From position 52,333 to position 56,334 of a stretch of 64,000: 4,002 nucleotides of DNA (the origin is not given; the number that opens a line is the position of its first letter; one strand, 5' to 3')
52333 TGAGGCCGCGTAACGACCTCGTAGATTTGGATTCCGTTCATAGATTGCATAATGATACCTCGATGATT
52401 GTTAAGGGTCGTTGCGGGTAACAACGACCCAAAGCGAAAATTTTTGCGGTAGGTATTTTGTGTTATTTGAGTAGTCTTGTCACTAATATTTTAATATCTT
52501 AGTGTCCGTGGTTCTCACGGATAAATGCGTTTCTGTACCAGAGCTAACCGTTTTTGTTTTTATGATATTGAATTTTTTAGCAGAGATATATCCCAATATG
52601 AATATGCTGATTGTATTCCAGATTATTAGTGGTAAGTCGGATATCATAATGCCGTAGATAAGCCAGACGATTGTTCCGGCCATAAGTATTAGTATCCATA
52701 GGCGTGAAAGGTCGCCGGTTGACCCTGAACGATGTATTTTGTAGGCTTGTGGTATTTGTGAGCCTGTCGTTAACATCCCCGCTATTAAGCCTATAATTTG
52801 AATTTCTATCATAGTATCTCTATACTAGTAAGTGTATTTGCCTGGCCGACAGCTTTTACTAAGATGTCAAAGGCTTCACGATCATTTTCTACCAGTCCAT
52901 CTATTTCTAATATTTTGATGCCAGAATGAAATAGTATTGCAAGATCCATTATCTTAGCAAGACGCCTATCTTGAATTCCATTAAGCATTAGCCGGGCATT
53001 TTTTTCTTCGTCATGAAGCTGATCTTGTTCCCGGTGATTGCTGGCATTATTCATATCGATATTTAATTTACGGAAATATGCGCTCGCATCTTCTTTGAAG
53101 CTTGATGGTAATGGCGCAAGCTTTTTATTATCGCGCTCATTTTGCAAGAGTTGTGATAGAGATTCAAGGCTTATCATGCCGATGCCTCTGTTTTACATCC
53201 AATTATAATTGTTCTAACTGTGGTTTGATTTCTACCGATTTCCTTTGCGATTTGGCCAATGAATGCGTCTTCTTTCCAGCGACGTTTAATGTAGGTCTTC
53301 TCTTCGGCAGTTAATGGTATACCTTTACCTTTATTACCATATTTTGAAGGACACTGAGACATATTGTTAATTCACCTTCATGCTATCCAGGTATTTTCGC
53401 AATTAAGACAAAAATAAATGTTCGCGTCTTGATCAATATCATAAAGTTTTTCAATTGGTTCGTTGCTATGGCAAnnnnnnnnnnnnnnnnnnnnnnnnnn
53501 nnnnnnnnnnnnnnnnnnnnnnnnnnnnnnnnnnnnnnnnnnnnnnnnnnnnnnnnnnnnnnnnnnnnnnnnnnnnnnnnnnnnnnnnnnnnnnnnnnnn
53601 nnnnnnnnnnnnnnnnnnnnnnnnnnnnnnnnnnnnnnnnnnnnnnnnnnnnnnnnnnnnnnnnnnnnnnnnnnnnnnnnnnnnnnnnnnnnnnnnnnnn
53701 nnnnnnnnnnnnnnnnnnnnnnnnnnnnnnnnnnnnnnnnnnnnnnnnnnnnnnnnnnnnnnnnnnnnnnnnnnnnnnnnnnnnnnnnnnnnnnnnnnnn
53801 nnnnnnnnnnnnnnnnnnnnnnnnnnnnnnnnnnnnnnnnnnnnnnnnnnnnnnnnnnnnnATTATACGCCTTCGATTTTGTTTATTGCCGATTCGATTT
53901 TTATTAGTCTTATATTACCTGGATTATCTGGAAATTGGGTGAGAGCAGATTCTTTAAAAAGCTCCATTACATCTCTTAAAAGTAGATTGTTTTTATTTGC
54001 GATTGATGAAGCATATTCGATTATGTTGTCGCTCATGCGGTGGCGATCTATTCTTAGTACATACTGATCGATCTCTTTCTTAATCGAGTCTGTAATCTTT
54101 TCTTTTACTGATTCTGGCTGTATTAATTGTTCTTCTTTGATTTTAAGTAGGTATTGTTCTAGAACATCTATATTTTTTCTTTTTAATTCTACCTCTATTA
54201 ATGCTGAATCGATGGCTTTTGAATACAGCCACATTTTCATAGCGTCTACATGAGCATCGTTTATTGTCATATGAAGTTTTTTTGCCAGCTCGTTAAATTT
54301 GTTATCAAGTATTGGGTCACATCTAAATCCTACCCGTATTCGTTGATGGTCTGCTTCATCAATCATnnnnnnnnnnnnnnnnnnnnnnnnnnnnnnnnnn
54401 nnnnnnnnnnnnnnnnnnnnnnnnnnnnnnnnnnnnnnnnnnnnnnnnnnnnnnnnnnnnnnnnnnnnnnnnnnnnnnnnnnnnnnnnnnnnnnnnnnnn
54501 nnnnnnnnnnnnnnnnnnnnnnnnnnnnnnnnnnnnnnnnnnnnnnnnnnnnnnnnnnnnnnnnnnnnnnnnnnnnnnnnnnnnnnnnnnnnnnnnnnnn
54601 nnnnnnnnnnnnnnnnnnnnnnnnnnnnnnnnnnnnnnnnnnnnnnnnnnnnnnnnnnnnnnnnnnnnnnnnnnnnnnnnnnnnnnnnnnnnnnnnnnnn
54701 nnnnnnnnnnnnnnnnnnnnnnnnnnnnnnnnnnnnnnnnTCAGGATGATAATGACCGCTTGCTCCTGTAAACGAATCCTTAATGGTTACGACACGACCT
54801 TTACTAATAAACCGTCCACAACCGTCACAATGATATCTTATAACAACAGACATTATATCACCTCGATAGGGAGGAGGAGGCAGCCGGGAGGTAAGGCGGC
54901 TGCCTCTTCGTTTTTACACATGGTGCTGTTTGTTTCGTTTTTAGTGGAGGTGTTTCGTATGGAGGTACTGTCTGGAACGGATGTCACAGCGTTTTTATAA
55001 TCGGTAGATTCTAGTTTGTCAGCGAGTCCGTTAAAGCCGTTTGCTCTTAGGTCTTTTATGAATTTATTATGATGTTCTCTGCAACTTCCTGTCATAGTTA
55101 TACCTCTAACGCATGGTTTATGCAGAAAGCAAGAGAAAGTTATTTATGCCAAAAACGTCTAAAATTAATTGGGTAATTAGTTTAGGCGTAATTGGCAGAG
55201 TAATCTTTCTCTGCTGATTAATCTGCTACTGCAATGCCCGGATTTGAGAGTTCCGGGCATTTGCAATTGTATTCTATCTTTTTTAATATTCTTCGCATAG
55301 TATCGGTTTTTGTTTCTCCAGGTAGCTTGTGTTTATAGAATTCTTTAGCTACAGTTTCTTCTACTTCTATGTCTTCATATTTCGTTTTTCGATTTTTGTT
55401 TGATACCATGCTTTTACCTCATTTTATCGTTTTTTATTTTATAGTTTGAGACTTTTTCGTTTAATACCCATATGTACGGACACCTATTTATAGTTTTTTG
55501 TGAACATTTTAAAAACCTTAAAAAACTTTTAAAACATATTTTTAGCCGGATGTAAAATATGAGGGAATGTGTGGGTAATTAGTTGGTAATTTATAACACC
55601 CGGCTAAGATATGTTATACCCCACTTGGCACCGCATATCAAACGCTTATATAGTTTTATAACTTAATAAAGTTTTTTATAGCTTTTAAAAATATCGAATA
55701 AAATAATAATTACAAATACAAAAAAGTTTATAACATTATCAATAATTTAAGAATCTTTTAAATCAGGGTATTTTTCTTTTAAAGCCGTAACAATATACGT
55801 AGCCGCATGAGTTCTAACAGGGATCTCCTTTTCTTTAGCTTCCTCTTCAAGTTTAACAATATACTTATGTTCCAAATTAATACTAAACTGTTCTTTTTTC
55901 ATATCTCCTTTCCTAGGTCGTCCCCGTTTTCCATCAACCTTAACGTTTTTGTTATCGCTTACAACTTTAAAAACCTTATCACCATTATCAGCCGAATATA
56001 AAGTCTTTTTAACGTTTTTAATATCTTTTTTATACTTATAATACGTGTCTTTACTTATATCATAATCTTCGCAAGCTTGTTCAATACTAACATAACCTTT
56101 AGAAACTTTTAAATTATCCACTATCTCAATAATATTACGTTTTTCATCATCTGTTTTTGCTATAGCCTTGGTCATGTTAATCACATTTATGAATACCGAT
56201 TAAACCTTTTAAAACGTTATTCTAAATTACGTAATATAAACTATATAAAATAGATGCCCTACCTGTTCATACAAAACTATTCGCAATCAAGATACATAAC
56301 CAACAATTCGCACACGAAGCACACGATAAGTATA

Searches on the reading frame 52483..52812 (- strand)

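Call 102: search_protein_families(library=ncbifam, proteins=[window:52483-52812:-], max_evalue=0.001)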
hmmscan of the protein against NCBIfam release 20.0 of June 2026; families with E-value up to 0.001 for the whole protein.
window:52483-52812:- (109 aa): 2 families
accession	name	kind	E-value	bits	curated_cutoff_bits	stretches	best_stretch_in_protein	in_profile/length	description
NF037968.1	SemiSWEET_2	subfamily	1.2e-19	70.2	80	1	8-80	1-73/76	SemiSWEET transporter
NF037969.1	SemiSWEET_3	subfamily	0.00079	19.6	100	1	7-72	14-81/97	SemiSWEET transporter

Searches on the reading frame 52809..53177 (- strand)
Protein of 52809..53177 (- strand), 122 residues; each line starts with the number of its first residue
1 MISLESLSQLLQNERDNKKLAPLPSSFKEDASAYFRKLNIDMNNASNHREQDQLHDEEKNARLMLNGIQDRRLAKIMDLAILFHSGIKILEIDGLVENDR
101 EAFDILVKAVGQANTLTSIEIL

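Call 38: find_related_loci(query=window:52809-53177:-, collection=viral_contigs, flank=10000)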
Query window:52809-53177:- (122 aa) in viral_contigs; peptide patterns used: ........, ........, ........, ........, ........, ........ (x = any residue, [..] = any of these).
16 stretches matched a pattern, but none encodes a relative of the query by tblastn (E <= 1e-3).

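Call 39: find_homologous_proteins(query=window:52809-53177:-, max_evalue=0.001)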
Query window:52809-53177:- (122 aa): 2 proteins with E <= 0.001 among 8 candidates.
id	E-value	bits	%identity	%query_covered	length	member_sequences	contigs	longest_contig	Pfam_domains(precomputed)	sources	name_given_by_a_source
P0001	1.2e-69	249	100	100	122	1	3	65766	-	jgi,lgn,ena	-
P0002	2.0e-21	94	46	94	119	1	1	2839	-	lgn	-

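Call 41: find_encoding_contigs(protein=P0002, flank=10000)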
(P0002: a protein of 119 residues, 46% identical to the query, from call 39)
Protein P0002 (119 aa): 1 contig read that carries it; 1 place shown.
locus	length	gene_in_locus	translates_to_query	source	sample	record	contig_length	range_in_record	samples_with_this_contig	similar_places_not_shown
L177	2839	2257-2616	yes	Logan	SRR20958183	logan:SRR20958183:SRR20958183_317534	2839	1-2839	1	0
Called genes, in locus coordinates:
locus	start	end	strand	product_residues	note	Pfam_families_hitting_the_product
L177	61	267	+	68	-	-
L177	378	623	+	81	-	-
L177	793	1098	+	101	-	-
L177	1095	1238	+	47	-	-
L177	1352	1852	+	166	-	-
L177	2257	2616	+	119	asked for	-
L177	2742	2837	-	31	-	?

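Call 48: search_solved_structures(query=window:52809-53177:-, max_evalue=1)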
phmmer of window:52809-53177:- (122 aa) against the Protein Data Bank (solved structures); distinct sequences matched with E-value up to 1: 3.
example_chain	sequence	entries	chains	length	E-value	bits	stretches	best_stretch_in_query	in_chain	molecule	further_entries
8w2s_A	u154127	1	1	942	0.34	14.4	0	8-42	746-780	HNH nuclease domain-containing protein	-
3ihs_A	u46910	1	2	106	0.59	13.7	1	63-117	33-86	Phosphocarrier protein HPr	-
6zvj_C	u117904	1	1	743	0.99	13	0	48-117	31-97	Eukaryotic translation initiation factor 3 subunit C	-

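Call 50: search_protein_families(library=pfam, proteins=[window:52809-53177:-], max_evalue=0.05)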
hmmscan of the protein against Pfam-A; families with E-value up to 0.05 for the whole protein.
window:52809-53177:- (122 aa): 1 family
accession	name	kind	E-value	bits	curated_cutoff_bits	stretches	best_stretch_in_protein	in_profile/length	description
PF05916.17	Sld5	-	0.0022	18.6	22.3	1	2-103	2-87/102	GINS complex protein helical bundle domain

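Call 95: predict_structure(alignment_id=A2)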
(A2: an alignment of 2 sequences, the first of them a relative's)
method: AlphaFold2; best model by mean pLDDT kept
length: 122 residues; sequences in the alignment: 2
mean_pLDDT: 73.2   pTM: 0.40
mean pLDDT of the five models: 73.2, 58.4, 53.4, 52.5, 48.4
residues with pLDDT >= 90: 1; 70-90: 92; 50-70: 22; < 50: 7
segments of 3 or more residues with pLDDT < 50: 116-122
pLDDT, mean of each block of 10 residues (from residue 1): 75 86 82 77 70 72 58 76 77 77 78 55 38
secondary structure, 60 per line:
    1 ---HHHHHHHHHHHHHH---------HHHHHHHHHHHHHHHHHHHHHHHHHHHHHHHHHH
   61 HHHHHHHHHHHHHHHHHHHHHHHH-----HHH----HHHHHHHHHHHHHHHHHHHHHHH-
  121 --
elements in order: H4-17 H27-84 H97-119

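Call 97: fold_search(model_id=the predicted structure, library=pdb)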
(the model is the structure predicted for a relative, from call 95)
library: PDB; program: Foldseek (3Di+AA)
matches with E <= 10: 43; with E <= 0.001: 0
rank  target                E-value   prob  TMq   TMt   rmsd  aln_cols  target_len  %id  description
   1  4mtx_D                4.0e+00  0.21  0.38  0.48  10.9        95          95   17  Structure of the ERS1 dimerization and histidine phosphotransfer domain from Arabidopsis thaliana (released 2014-10-01)
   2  4mtx_C                4.0e+00  0.21  0.36  0.44  10.4        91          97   18  Structure of the ERS1 dimerization and histidine phosphotransfer domain from Arabidopsis thaliana (released 2014-10-01)
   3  6foc_D                4.3e+00  0.12  0.18  0.06   5.0        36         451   25  F1-ATPase from Mycobacterium smegmatis (released 2019-01-23)
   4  6wko                  4.6e+00  0.16  0.34  0.44   9.2        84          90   13  Structure of an influenza C virus hemagglutinin-esterase-fusion (HEF2) intermediate (released 2021-05-19)
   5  4mtx_A                4.9e+00  0.23  0.47  0.57   9.9        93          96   11  Structure of the ERS1 dimerization and histidine phosphotransfer domain from Arabidopsis thaliana (released 2014-10-01)
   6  6foc_E                4.9e+00  0.11  0.18  0.06   5.0        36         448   25  F1-ATPase from Mycobacterium smegmatis (released 2019-01-23)
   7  7jg5_D                4.9e+00  0.11  0.18  0.06   5.1        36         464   25  Cryo-EM structure of bedaquiline-free Mycobacterium smegmatis ATP synthase rotational state 1 (released 2020-08-19)
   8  4hwc_E                4.9e+00  0.08  0.18  0.24  11.3        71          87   18  Structure of ATBAG1 (released 2013-05-29)
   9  6a5s_D                5.2e+00  0.16  0.25  0.14   6.7        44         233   20  Structure of 14-3-3 gamma in complex with TFEB 14-3-3 binding motif (released 2019-02-13)
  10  5d2d_A                5.2e+00  0.14  0.24  0.14   7.1        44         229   23  Crystal structure of human 14-3-3 zeta in complex with CFTR R-domain peptide pS753-pS768 (released 2016-03-16)
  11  7uv8_V                5.2e+00  0.11  0.29  0.23   7.4        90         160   21  Rad6-Bre1 Complex (released 2023-01-11)
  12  4mt8_B                5.9e+00  0.13  0.35  0.44  13.1        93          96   14  Structure of the ERS1 dimerization and histidine phosphotransfer domain from Arabidopsis thaliana (released 2014-10-01)
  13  6foc_F                5.9e+00  0.09  0.18  0.06   5.1        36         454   25  F1-ATPase from Mycobacterium smegmatis (released 2019-01-23)
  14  1gxo_A                5.9e+00  0.08  0.17  0.08   5.1        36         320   19  Mutant D189A of Family 10 polysaccharide lyase from Cellvibrio cellulosa in complex with trigalaturonic acid (released 2002-10-04)
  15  8uc9                  5.9e+00  0.08  0.21  0.08   6.3        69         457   14  SOS2 co-crystal structure with fragment bound (compound 9) (released 2024-01-10)
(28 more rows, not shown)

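Call 102: search_protein_families(library=ncbifam, proteins=[window:52809-53177:-], max_evalue=0.001)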
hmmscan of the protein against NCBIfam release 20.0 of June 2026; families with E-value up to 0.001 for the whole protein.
window:52809-53177:- (122 aa): 1 family
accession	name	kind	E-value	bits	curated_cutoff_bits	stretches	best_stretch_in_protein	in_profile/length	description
NF053565.1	Gins23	equivalog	1.2e-06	28.5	120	1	2-83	48-125/159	DNA replication protein Gins23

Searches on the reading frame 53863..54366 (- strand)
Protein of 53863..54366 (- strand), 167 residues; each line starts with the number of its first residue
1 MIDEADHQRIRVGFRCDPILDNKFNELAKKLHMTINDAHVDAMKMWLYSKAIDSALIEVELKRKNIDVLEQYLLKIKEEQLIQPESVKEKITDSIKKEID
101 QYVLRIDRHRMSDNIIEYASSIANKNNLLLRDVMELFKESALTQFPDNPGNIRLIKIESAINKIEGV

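Call 50: search_protein_families(library=pfam, proteins=[window:53863-54366:-], max_evalue=0.05)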
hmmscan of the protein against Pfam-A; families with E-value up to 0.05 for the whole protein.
window:53863-54366:- (167 aa): 1 family
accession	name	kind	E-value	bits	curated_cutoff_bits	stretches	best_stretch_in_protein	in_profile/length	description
PF19184.5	DUF5866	-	0.02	15.1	25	0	66-94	4-32/74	Family of unknown function (DUF5866)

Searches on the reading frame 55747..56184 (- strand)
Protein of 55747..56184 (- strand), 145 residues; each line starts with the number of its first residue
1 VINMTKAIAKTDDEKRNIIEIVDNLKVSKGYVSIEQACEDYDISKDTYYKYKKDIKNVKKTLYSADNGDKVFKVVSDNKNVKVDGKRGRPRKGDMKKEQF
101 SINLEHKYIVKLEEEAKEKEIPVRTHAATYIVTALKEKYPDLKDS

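Call 50: search_protein_families(library=pfam, proteins=[window:55747-56184:-], max_evalue=0.05)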
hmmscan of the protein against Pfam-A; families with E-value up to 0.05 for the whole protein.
window:55747-56184:- (145 aa): 6 families
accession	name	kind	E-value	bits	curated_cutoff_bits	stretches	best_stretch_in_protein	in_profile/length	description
PF05225.22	HTH_psq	-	0.00059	19.9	20.4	1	27-55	12-40/45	helix-turn-helix, Psq domain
PF02796.21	HTH_7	-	0.0025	18.4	23.8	0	28-53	19-43/45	Helix-turn-helix domain of resolvase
PF13022.12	HTH_Tnp_1_2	-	0.013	16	27.9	1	17-59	14-54/122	Helix-turn-helix of insertion element transposase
PF08220.18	HTH_DeoR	-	0.023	14.9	21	0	28-47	11-30/57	DeoR-like helix-turn-helix domain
PF01527.26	HTH_Tnp_1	-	0.041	14.6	24.1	0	21-65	15-55/75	Transposase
PF13551.12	HTH_29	-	0.043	14.4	28.1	0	26-55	7-36/64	Winged helix-turn helix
